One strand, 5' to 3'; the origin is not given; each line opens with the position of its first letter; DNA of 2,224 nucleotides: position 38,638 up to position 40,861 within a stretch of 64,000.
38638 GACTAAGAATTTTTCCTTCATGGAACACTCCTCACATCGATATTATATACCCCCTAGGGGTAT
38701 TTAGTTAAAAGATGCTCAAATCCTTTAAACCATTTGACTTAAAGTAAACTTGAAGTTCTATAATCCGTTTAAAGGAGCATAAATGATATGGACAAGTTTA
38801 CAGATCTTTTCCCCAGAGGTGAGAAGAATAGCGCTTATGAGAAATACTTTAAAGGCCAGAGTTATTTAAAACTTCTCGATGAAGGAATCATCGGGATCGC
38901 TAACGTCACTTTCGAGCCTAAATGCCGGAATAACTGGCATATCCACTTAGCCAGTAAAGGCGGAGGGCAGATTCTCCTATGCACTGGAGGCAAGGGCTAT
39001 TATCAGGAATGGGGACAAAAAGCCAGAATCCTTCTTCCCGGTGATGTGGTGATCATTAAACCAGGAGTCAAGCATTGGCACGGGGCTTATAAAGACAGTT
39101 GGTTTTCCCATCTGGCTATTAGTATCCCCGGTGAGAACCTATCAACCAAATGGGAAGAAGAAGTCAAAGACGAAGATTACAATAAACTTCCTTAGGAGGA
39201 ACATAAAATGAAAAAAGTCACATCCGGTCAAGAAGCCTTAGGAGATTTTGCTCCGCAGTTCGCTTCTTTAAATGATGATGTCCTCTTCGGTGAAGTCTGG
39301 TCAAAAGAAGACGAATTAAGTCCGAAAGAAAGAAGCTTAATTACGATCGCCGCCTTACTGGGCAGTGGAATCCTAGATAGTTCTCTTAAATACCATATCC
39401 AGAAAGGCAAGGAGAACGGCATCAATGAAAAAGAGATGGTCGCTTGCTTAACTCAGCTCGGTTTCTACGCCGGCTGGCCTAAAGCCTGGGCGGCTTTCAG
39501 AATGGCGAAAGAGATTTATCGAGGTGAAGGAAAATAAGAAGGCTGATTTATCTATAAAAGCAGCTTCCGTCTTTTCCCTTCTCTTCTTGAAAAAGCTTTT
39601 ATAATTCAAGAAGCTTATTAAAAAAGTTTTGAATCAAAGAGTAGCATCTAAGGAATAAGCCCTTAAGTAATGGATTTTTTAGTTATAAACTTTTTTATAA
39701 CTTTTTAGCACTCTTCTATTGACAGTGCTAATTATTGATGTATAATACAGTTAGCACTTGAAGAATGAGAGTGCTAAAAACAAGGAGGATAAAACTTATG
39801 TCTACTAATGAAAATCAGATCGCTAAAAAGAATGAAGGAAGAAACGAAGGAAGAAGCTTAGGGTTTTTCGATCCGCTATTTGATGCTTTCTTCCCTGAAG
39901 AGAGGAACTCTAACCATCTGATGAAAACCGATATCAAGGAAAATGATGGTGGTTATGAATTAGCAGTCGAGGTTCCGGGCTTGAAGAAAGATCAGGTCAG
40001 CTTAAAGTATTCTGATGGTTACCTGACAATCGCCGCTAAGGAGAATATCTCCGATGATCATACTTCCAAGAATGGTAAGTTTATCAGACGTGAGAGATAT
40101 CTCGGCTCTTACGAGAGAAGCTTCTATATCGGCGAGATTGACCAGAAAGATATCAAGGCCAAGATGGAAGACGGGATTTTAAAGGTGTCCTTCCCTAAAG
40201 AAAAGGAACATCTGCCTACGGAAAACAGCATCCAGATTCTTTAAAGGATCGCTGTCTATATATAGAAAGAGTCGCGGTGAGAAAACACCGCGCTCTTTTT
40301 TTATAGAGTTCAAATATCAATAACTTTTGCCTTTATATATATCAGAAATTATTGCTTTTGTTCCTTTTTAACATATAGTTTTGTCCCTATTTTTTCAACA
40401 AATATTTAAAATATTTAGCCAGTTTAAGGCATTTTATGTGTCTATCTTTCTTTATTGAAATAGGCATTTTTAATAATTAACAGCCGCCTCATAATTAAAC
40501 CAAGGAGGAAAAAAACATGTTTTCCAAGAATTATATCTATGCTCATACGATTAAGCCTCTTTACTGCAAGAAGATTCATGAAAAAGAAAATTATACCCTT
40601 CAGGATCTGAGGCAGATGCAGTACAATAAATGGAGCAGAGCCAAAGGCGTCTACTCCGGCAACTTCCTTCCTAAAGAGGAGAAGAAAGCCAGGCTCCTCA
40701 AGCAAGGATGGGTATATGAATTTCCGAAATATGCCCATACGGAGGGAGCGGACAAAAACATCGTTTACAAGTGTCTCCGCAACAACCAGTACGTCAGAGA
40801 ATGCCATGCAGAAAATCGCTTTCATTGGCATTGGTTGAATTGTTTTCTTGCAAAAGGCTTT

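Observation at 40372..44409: Tandemly duplicated, diverging two-gene cassette (A/B and A'/B') with a recombination-homogenised 5' region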

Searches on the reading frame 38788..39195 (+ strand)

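Call 3: search_protein_families(library=pfam, proteins=[window:38788-39195:+], max_evalue=1)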
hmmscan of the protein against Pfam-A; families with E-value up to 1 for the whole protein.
window:38788-39195:+ (135 aa): 2 families
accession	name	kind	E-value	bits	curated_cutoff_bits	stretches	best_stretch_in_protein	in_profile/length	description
PF07883.17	Cupin_2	-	6.7e-05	23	27.2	1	40-100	3-58/70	Cupin domain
PF02311.25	AraC_binding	-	0.00015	22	21.1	1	55-118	19-81/135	AraC-like ligand binding domain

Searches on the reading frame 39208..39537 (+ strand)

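Call 3: search_protein_families(library=pfam, proteins=[window:39208-39537:+], max_evalue=1)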
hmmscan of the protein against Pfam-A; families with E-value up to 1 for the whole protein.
window:39208-39537:+ (109 aa): 2 families
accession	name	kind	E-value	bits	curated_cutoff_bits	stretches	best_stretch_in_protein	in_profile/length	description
PF02627.25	CMD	-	1.2e-18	67.3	23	1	16-102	1-84/84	Carboxymuconolactone decarboxylase family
PF20535.3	DUF6750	-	0.2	12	27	1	18-81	37-100/128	Family of unknown function (DUF6750)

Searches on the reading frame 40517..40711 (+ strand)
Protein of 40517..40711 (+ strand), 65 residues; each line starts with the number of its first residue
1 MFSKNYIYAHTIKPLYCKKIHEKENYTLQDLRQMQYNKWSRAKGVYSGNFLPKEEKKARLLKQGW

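Call 85: find_related_loci(query=A12, collection=metagenome_contigs, flank=4000)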
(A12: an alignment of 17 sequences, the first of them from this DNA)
Query A12 (65 aa) in metagenome_contigs; peptide patterns used: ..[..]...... (x = any residue, [..] = any of these).
27 stretches matched a pattern; 3 encode a relative of the query (tblastn E <= 1e-3); 3 distinct loci.
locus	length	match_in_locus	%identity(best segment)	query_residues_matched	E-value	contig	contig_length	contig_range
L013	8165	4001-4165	93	11-65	9e-27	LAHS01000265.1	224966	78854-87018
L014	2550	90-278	43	7-65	2e-11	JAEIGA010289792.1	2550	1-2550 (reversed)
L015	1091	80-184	54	29-65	5e-11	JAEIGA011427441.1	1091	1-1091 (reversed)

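Call 111: search_solved_structures(query=A12, max_evalue=10, show_alignments=1)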
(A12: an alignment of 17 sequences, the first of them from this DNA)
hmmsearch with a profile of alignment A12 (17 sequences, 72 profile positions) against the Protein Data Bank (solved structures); distinct sequences matched with E-value up to 10: 3.
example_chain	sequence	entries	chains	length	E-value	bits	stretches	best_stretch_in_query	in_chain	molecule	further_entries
3zcb_A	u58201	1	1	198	0.071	16.5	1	12-58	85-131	ADENOSINE MONOPHOSPHATE-PROTEIN TRANSFERASE VBHT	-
3shg_A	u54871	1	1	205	0.075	16.4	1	12-58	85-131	VbhT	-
3zc7_A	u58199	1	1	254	0.11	15.9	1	12-58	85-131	ADENOSINE MONOPHOSPHATE-PROTEIN TRANSFERASE VBHT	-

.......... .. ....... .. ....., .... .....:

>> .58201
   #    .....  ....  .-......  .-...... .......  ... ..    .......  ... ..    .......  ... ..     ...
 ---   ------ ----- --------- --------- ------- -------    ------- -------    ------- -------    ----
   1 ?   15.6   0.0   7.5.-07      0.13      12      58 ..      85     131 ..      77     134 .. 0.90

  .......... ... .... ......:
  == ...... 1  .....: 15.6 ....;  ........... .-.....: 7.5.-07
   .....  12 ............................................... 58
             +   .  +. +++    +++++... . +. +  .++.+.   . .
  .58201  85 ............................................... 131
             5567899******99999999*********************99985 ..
